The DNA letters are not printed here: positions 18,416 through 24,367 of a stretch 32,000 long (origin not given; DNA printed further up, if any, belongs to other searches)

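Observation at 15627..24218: Giant gene, methyltransferase, 4-TM protein and Crp regulator chained by overlapping stop/start codons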

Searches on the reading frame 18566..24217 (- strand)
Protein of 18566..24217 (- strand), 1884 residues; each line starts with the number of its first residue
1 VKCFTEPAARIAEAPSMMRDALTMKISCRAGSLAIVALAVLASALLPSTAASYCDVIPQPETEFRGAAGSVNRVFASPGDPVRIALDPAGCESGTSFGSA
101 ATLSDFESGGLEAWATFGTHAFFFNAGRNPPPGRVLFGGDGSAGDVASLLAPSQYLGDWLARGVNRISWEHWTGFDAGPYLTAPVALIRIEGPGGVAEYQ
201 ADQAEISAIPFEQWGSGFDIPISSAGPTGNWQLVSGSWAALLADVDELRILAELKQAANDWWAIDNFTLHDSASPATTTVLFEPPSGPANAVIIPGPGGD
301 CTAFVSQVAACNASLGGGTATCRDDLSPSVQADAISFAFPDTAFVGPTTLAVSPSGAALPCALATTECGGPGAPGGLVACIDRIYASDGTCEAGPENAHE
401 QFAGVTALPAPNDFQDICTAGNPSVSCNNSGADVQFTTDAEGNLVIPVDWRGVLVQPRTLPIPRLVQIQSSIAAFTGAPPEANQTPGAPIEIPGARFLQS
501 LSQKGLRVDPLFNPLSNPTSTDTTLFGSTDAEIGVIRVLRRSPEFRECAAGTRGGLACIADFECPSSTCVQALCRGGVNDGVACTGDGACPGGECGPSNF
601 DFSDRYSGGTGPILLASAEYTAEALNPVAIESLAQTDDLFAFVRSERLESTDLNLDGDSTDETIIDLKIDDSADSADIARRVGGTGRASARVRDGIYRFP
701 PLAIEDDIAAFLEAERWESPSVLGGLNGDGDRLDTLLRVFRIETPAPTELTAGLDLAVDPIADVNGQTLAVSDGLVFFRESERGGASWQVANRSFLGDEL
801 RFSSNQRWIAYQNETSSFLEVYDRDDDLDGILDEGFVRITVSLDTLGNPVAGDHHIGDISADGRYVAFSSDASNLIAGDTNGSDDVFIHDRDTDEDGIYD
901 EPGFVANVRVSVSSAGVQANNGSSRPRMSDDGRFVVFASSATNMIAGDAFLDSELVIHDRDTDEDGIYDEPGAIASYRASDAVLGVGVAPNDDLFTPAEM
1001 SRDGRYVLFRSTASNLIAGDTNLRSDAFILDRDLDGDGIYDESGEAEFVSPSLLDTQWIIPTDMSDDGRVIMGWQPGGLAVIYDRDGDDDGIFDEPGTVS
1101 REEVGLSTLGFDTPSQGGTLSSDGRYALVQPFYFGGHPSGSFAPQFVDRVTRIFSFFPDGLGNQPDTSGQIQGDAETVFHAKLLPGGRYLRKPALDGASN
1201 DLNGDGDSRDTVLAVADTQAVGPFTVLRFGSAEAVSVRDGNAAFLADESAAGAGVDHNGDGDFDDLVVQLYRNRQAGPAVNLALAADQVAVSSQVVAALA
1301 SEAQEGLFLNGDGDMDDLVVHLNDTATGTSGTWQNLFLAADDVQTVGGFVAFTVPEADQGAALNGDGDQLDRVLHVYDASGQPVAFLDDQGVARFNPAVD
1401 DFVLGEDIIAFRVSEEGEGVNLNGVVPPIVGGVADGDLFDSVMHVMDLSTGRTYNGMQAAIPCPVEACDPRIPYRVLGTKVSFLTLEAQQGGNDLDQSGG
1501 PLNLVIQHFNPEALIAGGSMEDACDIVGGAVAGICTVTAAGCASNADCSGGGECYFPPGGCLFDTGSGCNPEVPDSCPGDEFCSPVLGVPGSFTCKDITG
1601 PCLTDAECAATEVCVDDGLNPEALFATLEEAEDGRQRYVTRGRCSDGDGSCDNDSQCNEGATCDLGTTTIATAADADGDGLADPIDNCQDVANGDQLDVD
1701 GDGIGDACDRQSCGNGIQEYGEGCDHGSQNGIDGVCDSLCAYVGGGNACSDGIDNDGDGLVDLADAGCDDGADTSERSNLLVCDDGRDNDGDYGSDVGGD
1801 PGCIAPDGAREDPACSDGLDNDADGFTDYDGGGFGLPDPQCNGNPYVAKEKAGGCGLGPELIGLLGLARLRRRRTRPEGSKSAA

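Call 5: search_protein_families(library=pfam, proteins=[window:18566-24217:-], max_evalue=0.01)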
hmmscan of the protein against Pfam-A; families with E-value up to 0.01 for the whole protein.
window:18566-24217:- (1884 aa): 0 families

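Call 6: search_protein_families(library=ncbifam, proteins=[window:18566-24217:-], max_evalue=0.01)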
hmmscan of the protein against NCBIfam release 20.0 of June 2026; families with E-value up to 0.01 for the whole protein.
window:18566-24217:- (1884 aa): 2 families
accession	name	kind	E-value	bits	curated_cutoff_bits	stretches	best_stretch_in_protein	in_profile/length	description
NF033662.1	acid_disulf_rpt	repeat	6.5e-07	29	41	2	1747-1770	5-28/32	acidic double-disulfide repeat-containing protein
NF045500.1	Omp28_seleno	equivalog_domain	1e-05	25.1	200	1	1673-1718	272-315/377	Omp28-related selenoprotein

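Call 51: search_solved_structures(query=window:18566-24169:-, max_evalue=0.01)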
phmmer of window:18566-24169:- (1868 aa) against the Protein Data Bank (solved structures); distinct sequences matched with E-value up to 0.01: 2.
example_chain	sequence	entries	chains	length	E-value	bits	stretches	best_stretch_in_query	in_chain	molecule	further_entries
3fby_A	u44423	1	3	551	3.3e-06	27.9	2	1659-1693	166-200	Cartilage oligomeric matrix protein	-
1yo8_A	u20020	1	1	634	0.0078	16.7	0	1655-1694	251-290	thrombospondin-2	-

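Call 52: search_protein_families(library=pfam, proteins=[window:18566-24169:-], max_evalue=10)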
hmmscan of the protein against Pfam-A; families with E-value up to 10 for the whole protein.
window:18566-24169:- (1868 aa): 3 families
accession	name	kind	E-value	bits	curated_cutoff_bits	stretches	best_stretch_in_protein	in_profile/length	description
PF04706.18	Dickkopf_N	-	0.053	14.3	25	1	1560-1599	7-46/51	Dickkopf N-terminal cysteine-rich region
PF23427.1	EGF_4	-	0.12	12.8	27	1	1553-1568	1-16/40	EGF-like domain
PF07676.18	PD40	-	0.15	12.5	20.9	1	843-871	16-37/38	WD40-like Beta Propeller Repeat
